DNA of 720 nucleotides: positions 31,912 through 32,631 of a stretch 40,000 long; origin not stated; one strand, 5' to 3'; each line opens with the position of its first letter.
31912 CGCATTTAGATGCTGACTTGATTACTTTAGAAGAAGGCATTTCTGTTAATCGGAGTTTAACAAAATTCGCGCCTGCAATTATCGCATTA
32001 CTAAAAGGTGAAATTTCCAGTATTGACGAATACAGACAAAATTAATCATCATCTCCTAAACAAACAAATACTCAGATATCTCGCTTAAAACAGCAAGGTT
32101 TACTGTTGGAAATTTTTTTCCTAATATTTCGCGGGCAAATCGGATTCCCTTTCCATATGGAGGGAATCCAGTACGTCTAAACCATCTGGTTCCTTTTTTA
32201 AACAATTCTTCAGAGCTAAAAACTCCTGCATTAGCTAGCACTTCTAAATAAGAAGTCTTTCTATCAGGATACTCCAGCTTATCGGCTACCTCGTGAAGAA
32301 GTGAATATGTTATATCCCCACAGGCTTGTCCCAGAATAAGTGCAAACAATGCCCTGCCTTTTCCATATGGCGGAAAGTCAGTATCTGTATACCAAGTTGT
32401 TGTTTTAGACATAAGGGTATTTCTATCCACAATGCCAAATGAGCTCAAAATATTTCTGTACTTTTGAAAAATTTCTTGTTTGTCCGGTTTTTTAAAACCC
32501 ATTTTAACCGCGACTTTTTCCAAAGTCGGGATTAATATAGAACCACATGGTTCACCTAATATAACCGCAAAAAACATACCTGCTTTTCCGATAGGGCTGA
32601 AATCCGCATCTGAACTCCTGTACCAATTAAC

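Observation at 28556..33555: Pair of paralogous cytoplasmic proteins built from an unassigned module of about 70-95 aa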

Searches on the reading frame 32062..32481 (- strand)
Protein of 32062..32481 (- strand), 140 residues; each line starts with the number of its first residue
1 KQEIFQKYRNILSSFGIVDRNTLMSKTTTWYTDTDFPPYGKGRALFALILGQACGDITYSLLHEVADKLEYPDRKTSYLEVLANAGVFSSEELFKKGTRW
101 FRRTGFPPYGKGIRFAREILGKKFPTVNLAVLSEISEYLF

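Call 26: predict_structure(alignment_id=A2)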
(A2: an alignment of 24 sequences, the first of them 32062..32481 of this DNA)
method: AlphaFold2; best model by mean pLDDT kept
length: 140 residues; sequences in the alignment: 24
mean_pLDDT: 95.7   pTM: 0.66
mean pLDDT of the five models: 95.7, 95.4, 95.3, 94.5, 94.5
residues with pLDDT >= 90: 133; 70-90: 7; 50-70: 0; < 50: 0
segments of 3 or more residues with pLDDT < 50: none
pLDDT, mean of each block of 10 residues (from residue 1): 95 96 93 97 98 95 96 91 98 98 97 95 94 95
secondary structure, 60 per line:
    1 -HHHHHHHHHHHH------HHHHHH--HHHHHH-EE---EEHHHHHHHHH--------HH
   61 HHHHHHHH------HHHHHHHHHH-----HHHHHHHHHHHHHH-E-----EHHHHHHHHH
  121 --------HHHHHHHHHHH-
elements in order: H2-13 H20-25 H28-33 H42-50 H59-68 H75-84 H90-103 H112-120 H129-139
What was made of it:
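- The di-module model has pLDDT 95.7 with five helices per module (call 26).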

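Call 29: fold_search(model_id=the predicted structure, library=pdb)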
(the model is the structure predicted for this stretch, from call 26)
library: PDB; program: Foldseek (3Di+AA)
matches with E <= 10: 15; with E <= 0.001: 0
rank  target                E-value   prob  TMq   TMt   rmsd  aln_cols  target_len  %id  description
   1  3c0b_C                2.3e+00  0.06  0.23  0.14  11.6       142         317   17  Crystal structure of the conserved archaeal protein Q6M145. Northeast Structural Genomics Consortium target MrR63 (released 2008-02-26)
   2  9ya2_L                3.3e+00  0.03  0.20  0.19  14.4       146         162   11  Cryo-EM structure of intraconoidal microtubule 1 (ICMT1) from Toxoplasma gondii (8-nm repeat) (released 2025-12-03)
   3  3c0b_B                4.6e+00  0.05  0.19  0.11   8.3        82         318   18  Crystal structure of the conserved archaeal protein Q6M145. Northeast Structural Genomics Consortium target MrR63 (released 2008-02-26)
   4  150l_B                4.9e+00  0.04  0.20  0.18   8.3       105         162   12  CONSERVATION OF SOLVENT-BINDING SITES IN 10 CRYSTAL FORMS OF T4 LYSOZYME (released 1994-04-30)
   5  7nkd_d                5.1e+00  0.04  0.24  0.14  11.2       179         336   14  Mycobacterium smegmatis ATP synthase b-delta state 1 (released 2021-11-03)
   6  3qt0_A                6.0e+00  0.01  0.14  0.09  15.4        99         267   15  Revealing a steroid receptor ligand as a unique PPARgamma agonist (released 2012-02-29)
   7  159l                  6.4e+00  0.03  0.22  0.21   8.9       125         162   11  CONTROL OF ENZYME ACTIVITY BY AN ENGINEERED DISULFIDE BOND (released 1994-08-31)
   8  3cwd_A                7.1e+00  0.01  0.14  0.09  15.6        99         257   15  Molecular recognition of nitro-fatty acids by PPAR gamma (released 2008-07-08)
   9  6fzj_B                7.9e+00  0.01  0.14  0.09  15.4        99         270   15  PPAR gamma mutant complex (released 2019-02-13)
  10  1q15_A                7.9e+00  0.01  0.14  0.06  13.0       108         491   12  Carbapenam Synthetase (released 2003-11-04)
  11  1rkg_A                8.3e+00  0.01  0.13  0.09  12.5        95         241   17  crystal structure of the rat vitamin D receptor ligand binding domain complexed with 2MbisP and a synthetic peptide co (released 2004-04-13)
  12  2o4j_A                8.8e+00  0.01  0.13  0.09  12.5        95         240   17  Crystal Structure of Rat Vitamin D Receptor Ligand Binding Domain Complexed with VitIII 17-20Z and the NR2 Box of DRIP (released 2007-01-30)
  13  3a2h_A                9.3e+00  0.01  0.13  0.09  12.5        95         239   17  Crystal structure of the rat vitamin D receptor ligand binding domain complexed with TEI-9647 and a synthetic peptide  (released 2010-05-26)
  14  8u57                  9.3e+00  0.01  0.14  0.10  18.8       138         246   12  PPARg LBD in complex with perfluorooctanoic acid (PFOA) (released 2024-07-24)
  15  2ml8_MODEL_1_A        9.8e+00  0.01  0.19  0.17  12.4       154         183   12  NMR structure of Saccharomyces cerevisiae Acyl Carrier Protein. (released 2015-02-25)

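Call 67: fold_search(model_id=the predicted structure, library=viral)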
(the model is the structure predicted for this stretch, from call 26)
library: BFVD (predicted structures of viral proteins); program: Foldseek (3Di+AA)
matches with E <= 10: 24; with E <= 0.001: 0
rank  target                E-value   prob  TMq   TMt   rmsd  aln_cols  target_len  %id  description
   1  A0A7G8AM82            2.2e+00  0.04  0.17  0.16  14.8       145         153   13  (no name in the UniProt tables at hand)
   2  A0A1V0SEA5            3.4e+00  0.04  0.14  0.14  11.4        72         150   18  Uncharacterized protein [Indivirus ILV1]
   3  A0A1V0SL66            3.8e+00  0.03  0.17  0.10  14.7       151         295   13  Uncharacterized protein [Klosneuvirus KNV1]
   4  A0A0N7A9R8            4.3e+00  0.02  0.17  0.08  14.0       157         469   10  (no name in the UniProt tables at hand)
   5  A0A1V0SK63            4.3e+00  0.02  0.16  0.12  18.2       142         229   13  Uncharacterized protein [Klosneuvirus KNV1]
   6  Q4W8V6                5.0e+00  0.02  0.20  0.20  11.7       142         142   15  (no name in the UniProt tables at hand)
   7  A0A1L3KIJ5            6.6e+00  0.02  0.14  0.05  12.8        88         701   15  RNA-dependent RNA polymerase (Fragment) [Shahe narna-like virus 6]
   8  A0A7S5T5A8            6.6e+00  0.01  0.16  0.05  13.8       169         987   14  (no name in the UniProt tables at hand)
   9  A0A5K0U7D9            7.3e+00  0.03  0.24  0.05  12.3       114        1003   10  site-specific DNA-methyltransferase (adenine-specific) [Yasminevirus sp. GU-2018]
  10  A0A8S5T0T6            7.3e+00  0.03  0.15  0.24  11.2        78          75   17  DNA-binding protein [Siphoviridae sp. ctiJm4]
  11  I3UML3                7.3e+00  0.02  0.15  0.18  13.2        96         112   20  Uncharacterized protein [Colwellia phage 9A]
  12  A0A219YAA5            7.3e+00  0.01  0.16  0.17  12.6       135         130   12  (no name in the UniProt tables at hand)
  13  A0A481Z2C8            7.7e+00  0.03  0.21  0.15  10.3       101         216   13  F-box family protein [Pithovirus LCPAC101]
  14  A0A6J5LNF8            7.7e+00  0.01  0.19  0.07  15.7       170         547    9  Uncharacterized protein [uncultured Caudovirales phage]
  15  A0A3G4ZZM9            7.7e+00  0.01  0.16  0.09  14.9       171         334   14  Uncharacterized protein [Harvfovirus sp.]
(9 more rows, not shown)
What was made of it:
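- On Phage protein families (PHROGs) / viral origin: BFVD fold search found nothing (call 67).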
